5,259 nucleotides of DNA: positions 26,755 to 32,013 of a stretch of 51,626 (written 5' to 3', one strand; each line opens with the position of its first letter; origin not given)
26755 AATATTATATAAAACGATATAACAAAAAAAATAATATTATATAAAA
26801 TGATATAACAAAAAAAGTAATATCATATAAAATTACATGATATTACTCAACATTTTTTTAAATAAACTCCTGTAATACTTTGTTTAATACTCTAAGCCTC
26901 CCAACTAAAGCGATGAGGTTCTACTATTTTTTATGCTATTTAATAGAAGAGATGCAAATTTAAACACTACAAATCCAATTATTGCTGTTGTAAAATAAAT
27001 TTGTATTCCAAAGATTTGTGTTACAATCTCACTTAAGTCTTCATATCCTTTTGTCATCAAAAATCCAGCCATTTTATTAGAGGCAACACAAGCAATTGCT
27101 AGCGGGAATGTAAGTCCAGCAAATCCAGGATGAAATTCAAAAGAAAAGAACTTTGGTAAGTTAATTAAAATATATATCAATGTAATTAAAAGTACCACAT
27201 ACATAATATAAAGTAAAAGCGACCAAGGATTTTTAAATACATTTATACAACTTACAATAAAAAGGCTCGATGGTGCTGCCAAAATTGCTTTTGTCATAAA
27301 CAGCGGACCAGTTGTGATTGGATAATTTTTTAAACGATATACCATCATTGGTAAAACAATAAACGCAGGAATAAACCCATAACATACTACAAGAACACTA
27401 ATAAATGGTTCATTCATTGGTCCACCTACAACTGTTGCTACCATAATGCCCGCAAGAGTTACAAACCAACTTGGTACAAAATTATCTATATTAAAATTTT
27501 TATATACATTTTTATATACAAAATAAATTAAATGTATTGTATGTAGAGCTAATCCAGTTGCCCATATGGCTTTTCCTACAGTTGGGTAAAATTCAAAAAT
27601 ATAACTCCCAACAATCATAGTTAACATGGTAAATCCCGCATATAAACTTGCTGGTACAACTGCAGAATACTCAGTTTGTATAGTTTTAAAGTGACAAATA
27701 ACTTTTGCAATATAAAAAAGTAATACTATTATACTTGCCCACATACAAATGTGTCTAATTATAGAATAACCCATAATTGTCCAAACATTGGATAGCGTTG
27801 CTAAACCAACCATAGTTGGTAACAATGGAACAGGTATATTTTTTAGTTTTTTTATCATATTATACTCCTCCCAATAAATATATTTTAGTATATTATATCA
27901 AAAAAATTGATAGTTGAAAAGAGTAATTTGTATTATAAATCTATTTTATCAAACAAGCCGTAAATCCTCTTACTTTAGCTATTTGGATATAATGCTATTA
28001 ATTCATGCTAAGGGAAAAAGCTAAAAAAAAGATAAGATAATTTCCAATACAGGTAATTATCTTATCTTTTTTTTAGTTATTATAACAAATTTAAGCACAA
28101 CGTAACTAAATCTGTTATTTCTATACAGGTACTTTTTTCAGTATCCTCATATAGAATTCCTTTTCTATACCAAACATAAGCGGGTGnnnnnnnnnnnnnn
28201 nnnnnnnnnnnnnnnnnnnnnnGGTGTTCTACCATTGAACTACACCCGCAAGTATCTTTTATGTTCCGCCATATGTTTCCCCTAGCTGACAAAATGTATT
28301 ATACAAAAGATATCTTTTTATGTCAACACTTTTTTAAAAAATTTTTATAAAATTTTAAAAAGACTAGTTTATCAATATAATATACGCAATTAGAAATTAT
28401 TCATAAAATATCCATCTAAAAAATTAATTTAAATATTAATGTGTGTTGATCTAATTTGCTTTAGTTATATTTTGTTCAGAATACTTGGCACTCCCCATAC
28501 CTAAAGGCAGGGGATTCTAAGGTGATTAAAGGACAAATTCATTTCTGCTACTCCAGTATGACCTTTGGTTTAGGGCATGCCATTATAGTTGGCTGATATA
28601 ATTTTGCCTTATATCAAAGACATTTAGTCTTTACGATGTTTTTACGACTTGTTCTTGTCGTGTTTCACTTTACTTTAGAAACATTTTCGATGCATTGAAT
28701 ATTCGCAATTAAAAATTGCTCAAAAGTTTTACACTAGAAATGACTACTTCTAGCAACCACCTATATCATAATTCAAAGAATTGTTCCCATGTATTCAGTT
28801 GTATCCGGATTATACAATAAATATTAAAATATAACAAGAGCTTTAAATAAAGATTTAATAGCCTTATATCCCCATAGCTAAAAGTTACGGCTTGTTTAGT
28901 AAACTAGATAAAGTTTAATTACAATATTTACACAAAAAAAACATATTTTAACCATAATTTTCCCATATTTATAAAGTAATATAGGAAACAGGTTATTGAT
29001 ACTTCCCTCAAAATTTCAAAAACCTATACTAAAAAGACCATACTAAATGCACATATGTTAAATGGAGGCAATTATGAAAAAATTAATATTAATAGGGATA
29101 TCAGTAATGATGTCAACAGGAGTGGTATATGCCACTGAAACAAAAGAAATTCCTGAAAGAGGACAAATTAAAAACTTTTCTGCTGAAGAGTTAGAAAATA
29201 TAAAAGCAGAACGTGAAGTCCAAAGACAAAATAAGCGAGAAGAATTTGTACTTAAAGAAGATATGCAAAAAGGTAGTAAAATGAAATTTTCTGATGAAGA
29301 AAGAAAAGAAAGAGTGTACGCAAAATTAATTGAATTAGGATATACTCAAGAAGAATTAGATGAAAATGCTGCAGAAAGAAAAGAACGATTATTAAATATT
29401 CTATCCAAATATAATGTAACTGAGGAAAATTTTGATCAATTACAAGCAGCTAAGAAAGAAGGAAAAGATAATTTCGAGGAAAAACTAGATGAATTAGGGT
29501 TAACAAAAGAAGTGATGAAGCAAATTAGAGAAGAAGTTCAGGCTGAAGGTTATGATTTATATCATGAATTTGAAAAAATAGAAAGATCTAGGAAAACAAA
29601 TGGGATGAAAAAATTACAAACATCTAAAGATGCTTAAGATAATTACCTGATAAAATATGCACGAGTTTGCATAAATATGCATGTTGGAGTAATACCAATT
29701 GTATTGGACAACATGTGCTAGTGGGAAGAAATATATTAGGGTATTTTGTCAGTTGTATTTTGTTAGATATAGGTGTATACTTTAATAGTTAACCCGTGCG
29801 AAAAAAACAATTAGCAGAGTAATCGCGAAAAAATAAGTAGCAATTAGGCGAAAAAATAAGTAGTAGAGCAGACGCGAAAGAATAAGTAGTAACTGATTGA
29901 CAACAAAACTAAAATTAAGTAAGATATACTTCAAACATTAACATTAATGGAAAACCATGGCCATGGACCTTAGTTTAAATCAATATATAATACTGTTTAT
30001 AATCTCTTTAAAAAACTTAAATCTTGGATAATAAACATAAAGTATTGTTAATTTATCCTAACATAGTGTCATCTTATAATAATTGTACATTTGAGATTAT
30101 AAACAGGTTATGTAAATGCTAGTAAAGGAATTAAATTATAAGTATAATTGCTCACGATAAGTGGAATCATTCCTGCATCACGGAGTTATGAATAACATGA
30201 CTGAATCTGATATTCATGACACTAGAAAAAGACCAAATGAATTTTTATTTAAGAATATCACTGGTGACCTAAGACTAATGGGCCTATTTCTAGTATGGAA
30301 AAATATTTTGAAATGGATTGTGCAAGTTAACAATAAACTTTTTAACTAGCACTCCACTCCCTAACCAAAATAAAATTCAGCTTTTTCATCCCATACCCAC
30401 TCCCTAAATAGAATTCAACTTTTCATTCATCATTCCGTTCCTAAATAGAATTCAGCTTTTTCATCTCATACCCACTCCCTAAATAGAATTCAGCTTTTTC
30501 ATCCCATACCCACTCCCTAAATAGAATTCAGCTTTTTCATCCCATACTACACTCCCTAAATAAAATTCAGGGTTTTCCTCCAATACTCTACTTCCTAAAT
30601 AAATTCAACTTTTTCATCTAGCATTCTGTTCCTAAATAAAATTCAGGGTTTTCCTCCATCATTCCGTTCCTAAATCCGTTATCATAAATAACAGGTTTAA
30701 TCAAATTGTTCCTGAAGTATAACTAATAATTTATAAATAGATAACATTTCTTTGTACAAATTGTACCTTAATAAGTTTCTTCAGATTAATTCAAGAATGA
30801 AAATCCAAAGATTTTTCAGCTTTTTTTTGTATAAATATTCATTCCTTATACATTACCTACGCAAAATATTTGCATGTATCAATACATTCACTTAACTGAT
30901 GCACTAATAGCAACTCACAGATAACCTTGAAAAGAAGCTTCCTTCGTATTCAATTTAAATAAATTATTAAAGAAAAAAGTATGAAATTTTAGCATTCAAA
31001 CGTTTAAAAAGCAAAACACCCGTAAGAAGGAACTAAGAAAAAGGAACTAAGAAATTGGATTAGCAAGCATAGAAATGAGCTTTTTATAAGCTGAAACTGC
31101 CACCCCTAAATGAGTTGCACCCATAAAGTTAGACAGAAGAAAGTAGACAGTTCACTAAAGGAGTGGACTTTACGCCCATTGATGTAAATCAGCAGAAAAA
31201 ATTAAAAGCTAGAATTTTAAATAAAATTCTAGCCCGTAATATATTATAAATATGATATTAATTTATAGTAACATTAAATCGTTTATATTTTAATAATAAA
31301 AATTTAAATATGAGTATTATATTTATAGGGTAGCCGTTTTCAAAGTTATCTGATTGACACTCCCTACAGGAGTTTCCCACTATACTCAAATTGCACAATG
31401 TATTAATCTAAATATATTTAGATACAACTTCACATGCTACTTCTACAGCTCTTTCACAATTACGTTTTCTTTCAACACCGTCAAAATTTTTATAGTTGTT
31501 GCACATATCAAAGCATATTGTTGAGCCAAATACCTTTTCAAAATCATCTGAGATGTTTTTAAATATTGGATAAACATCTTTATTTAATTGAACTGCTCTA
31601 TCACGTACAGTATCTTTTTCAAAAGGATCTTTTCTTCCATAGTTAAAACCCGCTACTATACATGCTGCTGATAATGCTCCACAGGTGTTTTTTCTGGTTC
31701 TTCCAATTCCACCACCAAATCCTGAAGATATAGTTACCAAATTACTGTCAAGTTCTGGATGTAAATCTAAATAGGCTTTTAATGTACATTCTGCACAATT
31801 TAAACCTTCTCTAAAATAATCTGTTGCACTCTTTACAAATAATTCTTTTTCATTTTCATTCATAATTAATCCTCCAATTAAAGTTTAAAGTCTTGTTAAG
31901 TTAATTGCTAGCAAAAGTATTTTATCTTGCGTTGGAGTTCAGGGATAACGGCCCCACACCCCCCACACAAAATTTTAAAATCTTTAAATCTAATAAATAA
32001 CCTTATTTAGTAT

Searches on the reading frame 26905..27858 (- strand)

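Call 32: search_protein_families(library=pfam, proteins=[window:26905-27858:-], max_evalue=0.001)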
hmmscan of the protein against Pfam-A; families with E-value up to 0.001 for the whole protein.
window:26905-27858:- (317 aa): 1 family
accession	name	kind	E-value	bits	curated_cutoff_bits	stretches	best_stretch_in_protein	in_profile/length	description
PF03595.22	SLAC1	-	1.5e-13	51.1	27.9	1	15-297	9-325/331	Voltage-dependent anion channel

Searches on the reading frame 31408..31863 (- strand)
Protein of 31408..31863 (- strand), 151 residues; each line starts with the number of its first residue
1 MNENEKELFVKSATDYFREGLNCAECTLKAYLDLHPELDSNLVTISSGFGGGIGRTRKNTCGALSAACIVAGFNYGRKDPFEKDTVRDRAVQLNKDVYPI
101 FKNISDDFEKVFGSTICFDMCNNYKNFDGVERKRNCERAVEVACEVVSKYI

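Call 32: search_protein_families(library=pfam, proteins=[window:31408-31863:-], max_evalue=0.001)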
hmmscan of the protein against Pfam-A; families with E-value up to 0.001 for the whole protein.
window:31408-31863:- (151 aa): 1 family
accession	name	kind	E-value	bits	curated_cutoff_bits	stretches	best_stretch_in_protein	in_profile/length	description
PF09719.15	C_GCAxxG_C_C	-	2.5e-22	79.6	27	1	22-149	2-117/118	Putative redox-active protein (C_GCAxxG_C_C)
